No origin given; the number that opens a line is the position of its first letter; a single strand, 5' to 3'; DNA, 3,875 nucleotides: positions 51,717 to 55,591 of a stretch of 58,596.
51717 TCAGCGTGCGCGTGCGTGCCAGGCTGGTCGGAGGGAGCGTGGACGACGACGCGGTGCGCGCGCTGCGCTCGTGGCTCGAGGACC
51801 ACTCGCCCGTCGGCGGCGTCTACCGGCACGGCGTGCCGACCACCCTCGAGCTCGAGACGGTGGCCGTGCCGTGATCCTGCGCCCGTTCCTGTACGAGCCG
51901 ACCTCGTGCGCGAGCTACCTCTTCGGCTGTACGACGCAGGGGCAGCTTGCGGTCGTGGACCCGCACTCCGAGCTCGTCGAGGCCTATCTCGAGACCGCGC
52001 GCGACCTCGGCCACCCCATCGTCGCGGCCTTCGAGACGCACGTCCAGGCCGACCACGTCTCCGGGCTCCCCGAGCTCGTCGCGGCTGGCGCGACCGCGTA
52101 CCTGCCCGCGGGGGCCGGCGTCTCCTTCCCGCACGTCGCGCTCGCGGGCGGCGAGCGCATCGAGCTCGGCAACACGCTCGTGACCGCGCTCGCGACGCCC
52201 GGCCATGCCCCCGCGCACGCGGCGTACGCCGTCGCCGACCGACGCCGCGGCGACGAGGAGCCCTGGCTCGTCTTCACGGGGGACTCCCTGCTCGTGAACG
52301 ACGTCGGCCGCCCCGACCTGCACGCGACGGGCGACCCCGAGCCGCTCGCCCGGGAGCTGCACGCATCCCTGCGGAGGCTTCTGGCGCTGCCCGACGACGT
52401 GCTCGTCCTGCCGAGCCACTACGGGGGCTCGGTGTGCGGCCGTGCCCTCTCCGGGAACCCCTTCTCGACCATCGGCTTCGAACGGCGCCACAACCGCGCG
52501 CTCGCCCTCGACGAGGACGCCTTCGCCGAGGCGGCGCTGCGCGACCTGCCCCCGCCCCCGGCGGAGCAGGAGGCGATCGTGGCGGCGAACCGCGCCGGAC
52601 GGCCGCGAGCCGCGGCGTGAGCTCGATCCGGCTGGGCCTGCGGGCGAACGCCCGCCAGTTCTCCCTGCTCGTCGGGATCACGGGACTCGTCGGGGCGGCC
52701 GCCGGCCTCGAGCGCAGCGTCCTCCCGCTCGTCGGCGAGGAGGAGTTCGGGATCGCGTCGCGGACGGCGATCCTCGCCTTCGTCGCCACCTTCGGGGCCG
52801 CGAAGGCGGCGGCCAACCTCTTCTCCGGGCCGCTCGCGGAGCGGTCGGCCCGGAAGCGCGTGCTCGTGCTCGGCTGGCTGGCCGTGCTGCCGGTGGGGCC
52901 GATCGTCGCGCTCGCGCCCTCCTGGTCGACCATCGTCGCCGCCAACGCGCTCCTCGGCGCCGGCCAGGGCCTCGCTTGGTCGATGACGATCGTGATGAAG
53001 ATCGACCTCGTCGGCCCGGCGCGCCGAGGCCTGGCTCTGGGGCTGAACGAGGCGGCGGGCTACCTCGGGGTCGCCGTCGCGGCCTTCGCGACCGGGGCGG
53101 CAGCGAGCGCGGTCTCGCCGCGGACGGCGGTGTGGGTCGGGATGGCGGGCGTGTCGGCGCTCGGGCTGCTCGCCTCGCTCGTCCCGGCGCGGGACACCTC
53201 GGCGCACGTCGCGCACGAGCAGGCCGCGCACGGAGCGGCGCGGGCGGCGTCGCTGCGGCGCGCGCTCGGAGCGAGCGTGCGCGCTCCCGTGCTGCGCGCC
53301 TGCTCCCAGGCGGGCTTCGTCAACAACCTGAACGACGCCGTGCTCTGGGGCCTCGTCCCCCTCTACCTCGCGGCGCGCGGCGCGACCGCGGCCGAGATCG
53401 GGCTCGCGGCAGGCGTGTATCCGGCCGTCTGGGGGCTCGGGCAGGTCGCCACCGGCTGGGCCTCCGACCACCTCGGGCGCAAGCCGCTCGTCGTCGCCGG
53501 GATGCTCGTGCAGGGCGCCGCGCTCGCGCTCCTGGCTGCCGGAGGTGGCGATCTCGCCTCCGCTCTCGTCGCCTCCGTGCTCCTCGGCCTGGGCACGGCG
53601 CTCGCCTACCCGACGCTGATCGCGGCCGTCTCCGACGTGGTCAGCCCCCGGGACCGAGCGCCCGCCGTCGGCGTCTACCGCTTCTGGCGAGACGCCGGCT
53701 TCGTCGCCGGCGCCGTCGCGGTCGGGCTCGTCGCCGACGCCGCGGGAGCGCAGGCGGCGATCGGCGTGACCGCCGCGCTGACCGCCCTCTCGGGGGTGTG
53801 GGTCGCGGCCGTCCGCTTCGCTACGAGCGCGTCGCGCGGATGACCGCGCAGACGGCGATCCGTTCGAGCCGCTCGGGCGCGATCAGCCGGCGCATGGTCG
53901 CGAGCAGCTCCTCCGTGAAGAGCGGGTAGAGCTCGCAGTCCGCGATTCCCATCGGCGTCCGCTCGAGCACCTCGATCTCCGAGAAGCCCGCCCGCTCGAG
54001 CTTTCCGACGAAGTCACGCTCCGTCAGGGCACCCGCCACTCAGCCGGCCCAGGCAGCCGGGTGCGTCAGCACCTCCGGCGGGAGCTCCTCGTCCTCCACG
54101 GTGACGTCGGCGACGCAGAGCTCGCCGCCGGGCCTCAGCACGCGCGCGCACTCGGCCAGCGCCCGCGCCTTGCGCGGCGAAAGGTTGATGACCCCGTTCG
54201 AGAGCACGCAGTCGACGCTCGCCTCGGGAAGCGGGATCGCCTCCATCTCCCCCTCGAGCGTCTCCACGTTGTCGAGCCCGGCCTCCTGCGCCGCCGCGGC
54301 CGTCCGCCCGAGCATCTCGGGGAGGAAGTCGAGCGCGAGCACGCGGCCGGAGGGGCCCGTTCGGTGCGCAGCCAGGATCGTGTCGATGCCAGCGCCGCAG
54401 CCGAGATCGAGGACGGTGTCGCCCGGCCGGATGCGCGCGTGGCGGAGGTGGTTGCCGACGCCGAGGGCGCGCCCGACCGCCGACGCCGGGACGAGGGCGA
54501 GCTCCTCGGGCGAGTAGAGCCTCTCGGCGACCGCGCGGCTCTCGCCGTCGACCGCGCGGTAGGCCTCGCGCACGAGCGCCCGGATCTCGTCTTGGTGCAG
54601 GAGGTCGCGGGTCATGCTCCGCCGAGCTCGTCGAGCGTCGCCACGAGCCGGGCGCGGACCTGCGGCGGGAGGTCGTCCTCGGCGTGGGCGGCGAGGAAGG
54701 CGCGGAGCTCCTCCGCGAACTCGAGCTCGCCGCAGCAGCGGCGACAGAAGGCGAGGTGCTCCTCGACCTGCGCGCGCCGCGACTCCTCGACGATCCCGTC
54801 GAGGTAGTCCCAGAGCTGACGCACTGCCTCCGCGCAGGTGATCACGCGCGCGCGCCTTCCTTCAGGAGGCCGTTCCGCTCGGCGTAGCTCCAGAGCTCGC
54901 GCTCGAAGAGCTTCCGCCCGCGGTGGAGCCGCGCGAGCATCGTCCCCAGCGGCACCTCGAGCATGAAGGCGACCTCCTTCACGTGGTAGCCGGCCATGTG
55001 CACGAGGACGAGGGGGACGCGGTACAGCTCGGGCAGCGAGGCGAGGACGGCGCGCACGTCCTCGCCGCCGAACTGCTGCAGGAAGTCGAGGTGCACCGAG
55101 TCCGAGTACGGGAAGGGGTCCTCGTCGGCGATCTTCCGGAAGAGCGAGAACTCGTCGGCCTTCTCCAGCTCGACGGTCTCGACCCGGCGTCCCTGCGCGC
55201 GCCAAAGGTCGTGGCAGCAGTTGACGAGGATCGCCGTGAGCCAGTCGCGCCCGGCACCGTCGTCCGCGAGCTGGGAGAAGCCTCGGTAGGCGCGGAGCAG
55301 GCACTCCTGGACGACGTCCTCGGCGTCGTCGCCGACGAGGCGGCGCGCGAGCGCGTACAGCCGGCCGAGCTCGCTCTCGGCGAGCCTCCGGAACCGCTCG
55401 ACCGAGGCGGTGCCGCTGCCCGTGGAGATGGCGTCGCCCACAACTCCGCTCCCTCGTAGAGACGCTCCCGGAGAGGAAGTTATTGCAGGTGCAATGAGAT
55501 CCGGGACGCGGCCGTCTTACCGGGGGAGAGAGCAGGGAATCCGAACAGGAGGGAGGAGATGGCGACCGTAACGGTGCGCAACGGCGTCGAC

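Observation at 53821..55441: ECF sigma / RsrA-like ZAS anti-sigma / Sec-methyltransferase form one translationally coupled operon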

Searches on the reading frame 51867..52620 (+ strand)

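Call 36: search_protein_families(library=pfam, proteins=[window:51867-52620:+], max_evalue=0.001)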
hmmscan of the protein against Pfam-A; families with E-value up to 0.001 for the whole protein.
window:51867-52620:+ (251 aa): 0 families

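Call 55: search_protein_families(library=ncbifam, proteins=[window:51871-52620:+], max_evalue=0.00001)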
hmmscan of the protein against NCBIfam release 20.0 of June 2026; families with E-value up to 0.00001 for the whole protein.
window:51871-52620:+ (249 aa): 4 families
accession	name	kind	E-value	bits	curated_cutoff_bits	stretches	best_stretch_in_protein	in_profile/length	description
TIGR03413.1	GSH_gloB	equivalog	2.9e-17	62.9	200.8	1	20-183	15-164/248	hydroxyacylglutathione hydrolase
NF007597.0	PRK10241.1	equivalog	7.9e-08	31.9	421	1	23-183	21-165/251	hydroxyacylglutathione hydrolase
NF033105.1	bla_subclass_B3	equivalog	1.6e-07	30.9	240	1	90-183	124-212/257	subclass B3 metallo-beta-lactamase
NF012229.1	bla_class_B_core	domain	2.7e-06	27.6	100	0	22-78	22-80/139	metallo-beta-lactamase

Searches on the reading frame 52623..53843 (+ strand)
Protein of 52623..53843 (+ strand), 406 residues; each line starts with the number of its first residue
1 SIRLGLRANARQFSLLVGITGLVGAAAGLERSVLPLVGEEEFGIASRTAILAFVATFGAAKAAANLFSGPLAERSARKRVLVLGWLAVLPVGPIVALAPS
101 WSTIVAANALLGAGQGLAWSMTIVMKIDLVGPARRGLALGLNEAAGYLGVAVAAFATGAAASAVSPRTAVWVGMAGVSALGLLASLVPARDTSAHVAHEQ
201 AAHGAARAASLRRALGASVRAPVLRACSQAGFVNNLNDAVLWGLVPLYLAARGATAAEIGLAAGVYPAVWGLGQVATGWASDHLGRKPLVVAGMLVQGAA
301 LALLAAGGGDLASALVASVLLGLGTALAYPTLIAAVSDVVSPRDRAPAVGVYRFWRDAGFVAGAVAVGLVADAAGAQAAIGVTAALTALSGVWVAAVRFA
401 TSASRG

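Call 36: search_protein_families(library=pfam, proteins=[window:52623-53843:+], max_evalue=0.001)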
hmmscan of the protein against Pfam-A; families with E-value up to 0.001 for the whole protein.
window:52623-53843:+ (406 aa): 2 families
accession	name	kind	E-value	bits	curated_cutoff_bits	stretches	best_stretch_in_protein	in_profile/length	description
PF07690.21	MFS_1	-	1.2e-40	140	33.4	2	230-397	4-170/347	Major Facilitator Superfamily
PF00083.30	Sugar_tr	-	5e-06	26.1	22.3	0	255-398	44-188/452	Sugar (and other) transporter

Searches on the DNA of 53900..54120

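Call 61: search_rna_families(source=window, start=53900, end=54120, threshold=evalue, max_evalue=10)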
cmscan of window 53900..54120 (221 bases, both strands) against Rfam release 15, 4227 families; matches with E-value up to 10: 7.
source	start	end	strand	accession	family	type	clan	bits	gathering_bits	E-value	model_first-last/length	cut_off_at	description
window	53965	53989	+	RF02027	MIR2907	Gene; miRNA;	-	14.6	60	3.4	1-65/65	no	MIR2907 microRNA precursor family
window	54021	54083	-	RF01516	v-snoRNA-1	Gene; snRNA; snoRNA; CD-box;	-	13.5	75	1.8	1-65/65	no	Human herpesvirus 1 small nucleolar RNA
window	54038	54096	-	RF01149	sR10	Gene; snRNA; snoRNA; CD-box;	-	13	45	0.4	1-54/54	no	Small nucleolar RNA sR10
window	53908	54033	-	RF01084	TLS-PK3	Cis-reg;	-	11.8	80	3.1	1-129/129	no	Pseudoknot of tRNA-like structure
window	54051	54096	-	RF01310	sR7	Gene; snRNA; snoRNA; CD-box;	-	10.9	37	3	1-57/57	no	Small nucleolar RNA sR7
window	54051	54099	-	RF01134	sR30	Gene; snRNA; snoRNA; CD-box;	-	9.6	38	3.8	1-57/57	no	Small nucleolar RNA sR30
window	53985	54120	-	RF00461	IRES_VEGF_A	Cis-reg; IRES;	-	9.4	160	3.9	166-308/308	5'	Vascular endothelial growth factor (VEGF) IRES A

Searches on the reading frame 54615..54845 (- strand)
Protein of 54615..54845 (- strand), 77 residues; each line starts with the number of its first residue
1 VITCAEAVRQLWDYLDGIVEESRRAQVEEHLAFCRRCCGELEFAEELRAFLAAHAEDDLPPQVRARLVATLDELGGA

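Call 6: search_protein_families(library=pfam, proteins=[window:54615-54845:-], max_evalue=0.01)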
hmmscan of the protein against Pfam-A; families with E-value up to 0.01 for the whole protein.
seq(77 aa): 2 families
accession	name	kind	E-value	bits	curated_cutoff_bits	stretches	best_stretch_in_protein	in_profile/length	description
PF13490.11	zf-HC2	-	1.3e-09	38.4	22.2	1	4-37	1-34/35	Putative zinc-finger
PF20271.3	CATASP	-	7.3e-05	23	29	1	9-75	16-83/86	CATRA-Associated Small Protein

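Call 7: search_protein_families(library=ncbifam, proteins=[window:54615-54845:-], max_evalue=0.01)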
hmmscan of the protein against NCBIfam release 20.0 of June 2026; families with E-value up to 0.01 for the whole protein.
seq(77 aa): 3 families
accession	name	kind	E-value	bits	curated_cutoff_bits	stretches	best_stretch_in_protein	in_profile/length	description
TIGR03988.1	antisig_RsrA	equivalog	7.4e-14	51.6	62.5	1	4-73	2-72/77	mycothiol system anti-sigma-R factor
NF052375.1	antisigma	equivalog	2.9e-07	30.7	100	1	12-72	3-63/217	anti-sigma factor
NF052368.1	antisigmaE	subfamily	2.8e-06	27.1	50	1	1-37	1-37/48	anti-sigma factor family protein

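Call 37: search_solved_structures(query=window:54615-54845:-, max_evalue=1, show_alignments=3)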
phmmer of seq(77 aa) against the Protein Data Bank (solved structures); distinct sequences matched with E-value up to 1: 2.
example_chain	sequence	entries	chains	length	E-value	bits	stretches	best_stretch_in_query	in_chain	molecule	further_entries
5frf_A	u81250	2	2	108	0.003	21.3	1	3-73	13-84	ANTI-SIGMA FACTOR RSRA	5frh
5wuq_C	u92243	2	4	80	0.18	15.6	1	3-71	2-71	Anti-sigma-W factor RsiW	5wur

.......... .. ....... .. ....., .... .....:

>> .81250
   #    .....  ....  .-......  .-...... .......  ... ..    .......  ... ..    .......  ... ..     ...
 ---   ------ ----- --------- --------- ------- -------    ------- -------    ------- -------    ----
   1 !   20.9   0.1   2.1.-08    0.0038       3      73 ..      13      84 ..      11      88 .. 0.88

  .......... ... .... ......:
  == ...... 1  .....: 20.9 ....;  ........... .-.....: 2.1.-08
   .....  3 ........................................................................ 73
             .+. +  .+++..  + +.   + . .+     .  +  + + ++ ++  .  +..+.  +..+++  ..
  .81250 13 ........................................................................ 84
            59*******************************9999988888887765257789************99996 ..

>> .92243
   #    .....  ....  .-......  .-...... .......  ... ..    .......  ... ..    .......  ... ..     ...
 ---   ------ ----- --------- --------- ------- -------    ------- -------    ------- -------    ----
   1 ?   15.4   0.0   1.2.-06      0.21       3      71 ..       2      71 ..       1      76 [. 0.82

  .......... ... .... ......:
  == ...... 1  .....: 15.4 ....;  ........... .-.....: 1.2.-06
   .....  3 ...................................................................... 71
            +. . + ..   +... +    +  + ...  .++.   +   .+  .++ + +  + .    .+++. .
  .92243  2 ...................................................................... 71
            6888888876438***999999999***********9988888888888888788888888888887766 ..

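Call 60: search_protein_representatives(protein=window:54615-54845:-)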
Query: 77 residues. Proteins with E-value up to 0.001 (for the whole library): 739; up to 1e-10: 43; up to 1e-30: 0. The best 150 are listed.
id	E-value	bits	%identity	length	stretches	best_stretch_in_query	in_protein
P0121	1.3e-29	117.6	71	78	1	1-76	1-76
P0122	1.7e-24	101.4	66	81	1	1-73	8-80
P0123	2.6e-24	100.8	64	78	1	1-73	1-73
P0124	6.1e-24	99.6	84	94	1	1-55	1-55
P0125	8.6e-22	92.8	62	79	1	1-74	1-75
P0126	1.4e-21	92.2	58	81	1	1-72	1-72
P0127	4.4e-20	87.4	58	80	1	1-74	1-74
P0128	4.6e-19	84.2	73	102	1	1-52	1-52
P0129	4.6e-19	84.2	57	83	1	1-74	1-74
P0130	2.7e-18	81.7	60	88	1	2-64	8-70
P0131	3.8e-18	81.3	78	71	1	1-49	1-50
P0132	5.3e-18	80.8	63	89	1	9-75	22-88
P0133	2.1e-17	78.9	70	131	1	1-50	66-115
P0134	1.4e-16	76.3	51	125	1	1-68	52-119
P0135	6.9e-16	74.1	55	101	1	1-73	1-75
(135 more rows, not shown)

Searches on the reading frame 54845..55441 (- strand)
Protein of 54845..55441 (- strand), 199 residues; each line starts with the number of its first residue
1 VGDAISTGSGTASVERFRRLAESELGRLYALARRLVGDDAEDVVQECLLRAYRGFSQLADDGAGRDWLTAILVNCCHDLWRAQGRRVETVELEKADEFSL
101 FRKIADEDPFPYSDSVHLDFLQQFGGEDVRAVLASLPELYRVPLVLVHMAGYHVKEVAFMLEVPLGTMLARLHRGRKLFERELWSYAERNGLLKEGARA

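Call 6: search_protein_families(library=pfam, proteins=[window:54845-55441:-], max_evalue=0.01)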
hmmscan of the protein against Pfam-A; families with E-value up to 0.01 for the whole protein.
seq(199 aa): 2 families
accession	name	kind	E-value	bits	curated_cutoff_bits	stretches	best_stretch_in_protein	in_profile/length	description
PF04542.20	Sigma70_r2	-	2.6e-12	46.8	24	1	20-86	1-71/71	Sigma-70 region 2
PF08281.18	Sigma70_r4_2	-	5.6e-09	36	25.7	1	128-177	3-52/54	Sigma-70, region 4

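Call 7: search_protein_families(library=ncbifam, proteins=[window:54845-55441:-], max_evalue=0.01)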
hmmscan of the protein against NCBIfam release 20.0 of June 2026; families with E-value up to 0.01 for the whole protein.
seq(199 aa): 72 families (the best 25 are shown)
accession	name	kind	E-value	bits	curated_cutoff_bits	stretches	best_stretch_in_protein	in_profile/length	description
TIGR02947.1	SigH_actino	hypoth_equivalog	2.6e-25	89.2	251.55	1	13-192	9-188/193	RNA polymerase sigma-70 factor, TIGR02947 family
NF009185.0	PRK12533.1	equivalog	6.7e-25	88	248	1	11-184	25-194/231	RNA polymerase sigma factor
NF007225.0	PRK09643.1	equivalog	7e-25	87.9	190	1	17-188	29-187/204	RNA polymerase sigma factor SigM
NF004113.0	PRK05602.1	equivalog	2.3e-19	69.8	208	1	13-183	43-201/211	RNA polymerase sigma factor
NF007223.0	PRK09641.1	equivalog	5.6e-19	68.7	209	1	24-183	27-184/187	RNA polymerase sigma factor SigW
NF008888.0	PRK11922.1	equivalog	2.1e-18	66.8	204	1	15-183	30-196/231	RNA polymerase sigma factor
TIGR02983.1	SigE-fam_strep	subfamily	8.7e-18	64.7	141.55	1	12-182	3-157/162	SigE family RNA polymerase sigma factor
TIGR02939.1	RpoE_Sigma70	equivalog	3.2e-17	63.2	236.15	1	27-183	32-186/190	RNA polymerase sigma factor RpoE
NF007229.0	PRK09647.1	equivalog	6.3e-17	61.6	265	1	17-189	46-208/220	RNA polymerase sigma factor SigE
NF009164.0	PRK12511.1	equivalog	2.3e-16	59.8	185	1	24-177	13-153/182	RNA polymerase sigma factor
NF009174.0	PRK12522.1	equivalog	4.6e-16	59.3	217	1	28-183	16-167/175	RNA polymerase sigma factor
NF009171.0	PRK12518.1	equivalog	4.6e-16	59.2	208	1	17-179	29-180/191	RNA polymerase sigma factor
NF009170.0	PRK12517.1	subfamily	2.3e-15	56.5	197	1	15-183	23-176/188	RNA polymerase sigma factor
TIGR02937.1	sigma70-ECF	superfamily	2.8e-15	56.3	42.9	1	17-179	3-161/165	sigma-70 family RNA polymerase sigma factor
NF007227.0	PRK09645.1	subfamily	1.2e-14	54.6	202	1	7-181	5-168/177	sigma-70 family RNA polymerase sigma factor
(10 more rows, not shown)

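Call 38: search_solved_structures(query=window:54845-55441:-, max_evalue=1e-8)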
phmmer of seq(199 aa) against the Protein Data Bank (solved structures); distinct sequences matched with E-value up to 1e-8: 11.
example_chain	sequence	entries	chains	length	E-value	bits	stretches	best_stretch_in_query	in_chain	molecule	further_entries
5zx2_F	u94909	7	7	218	3.3e-18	69.4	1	15-191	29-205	ECF RNA polymerase sigma factor SigH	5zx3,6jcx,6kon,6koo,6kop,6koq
6jcy_F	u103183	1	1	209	5.5e-18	68.7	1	15-191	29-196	ECF RNA polymerase sigma factor SigH,ECF RNA polymerase sigma factor SigE,ECF RNA polymera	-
9m9d_F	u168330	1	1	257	5e-16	62.3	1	11-188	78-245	ECF RNA polymerase sigma factor SigE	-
9m9e_F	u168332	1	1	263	5.4e-16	62.2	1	11-188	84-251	ECF RNA polymerase sigma factor SigE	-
9m98_F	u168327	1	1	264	5.4e-16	62.2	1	11-188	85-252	ECF RNA polymerase sigma factor SigE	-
1or7_A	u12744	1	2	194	3e-13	53.2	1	32-182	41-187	RNA polymerase sigma-E factor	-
6jbq_F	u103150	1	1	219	4.5e-13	52.7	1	32-182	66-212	ECF RNA polymerase sigma-E factor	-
5wuq_A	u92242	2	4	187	1.7e-11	47.5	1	19-183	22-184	ECF RNA polymerase sigma factor SigW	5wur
8z6g_B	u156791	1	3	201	4.2e-11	46.2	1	31-183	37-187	RNA polymerase sigma factor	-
6in7_B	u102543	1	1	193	4.3e-11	46.2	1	30-183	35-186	RNA polymerase sigma-H factor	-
5fgm_A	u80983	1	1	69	1.6e-09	41.1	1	127-187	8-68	ECF RNA polymerase sigma factor SigR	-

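Call 40: find_related_loci(query=window:54845-55441:-, collection=metagenome_contigs, flank=4000)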
Query seq(199 aa) (199 aa) in metagenome_contigs; peptide patterns used: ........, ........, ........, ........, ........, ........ (x = any residue, [..] = any of these).
600 stretches matched a pattern (row limit reached: there are more); 395 encode a relative of the query (tblastn E <= 1e-3); the best 80 are kept; 80 distinct loci.
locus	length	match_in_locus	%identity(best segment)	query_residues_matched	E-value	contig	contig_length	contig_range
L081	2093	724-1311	82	4-199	5e-111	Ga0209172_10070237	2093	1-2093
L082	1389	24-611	82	3-198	3e-112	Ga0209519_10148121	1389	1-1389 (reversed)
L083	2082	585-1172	81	3-198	1e-109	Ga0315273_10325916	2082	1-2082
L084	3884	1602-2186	80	3-197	4e-104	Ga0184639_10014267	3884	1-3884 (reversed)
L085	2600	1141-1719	81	7-199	1e-105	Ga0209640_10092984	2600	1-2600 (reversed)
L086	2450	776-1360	81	3-198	5e-106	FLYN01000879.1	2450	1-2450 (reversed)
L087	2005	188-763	81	7-198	4e-105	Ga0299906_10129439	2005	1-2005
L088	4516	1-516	84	27-198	1e-94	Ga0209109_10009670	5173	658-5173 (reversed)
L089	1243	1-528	82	14-189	1e-94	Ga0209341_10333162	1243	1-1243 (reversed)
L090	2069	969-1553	72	4-199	9e-90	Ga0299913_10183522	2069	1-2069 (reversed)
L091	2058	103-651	72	17-199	8e-88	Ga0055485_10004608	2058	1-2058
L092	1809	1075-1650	67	4-195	9e-87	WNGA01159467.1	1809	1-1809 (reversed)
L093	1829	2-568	62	7-195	8e-82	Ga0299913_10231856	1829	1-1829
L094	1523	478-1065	63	3-198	3e-82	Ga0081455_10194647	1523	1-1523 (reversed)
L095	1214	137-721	65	4-198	4e-83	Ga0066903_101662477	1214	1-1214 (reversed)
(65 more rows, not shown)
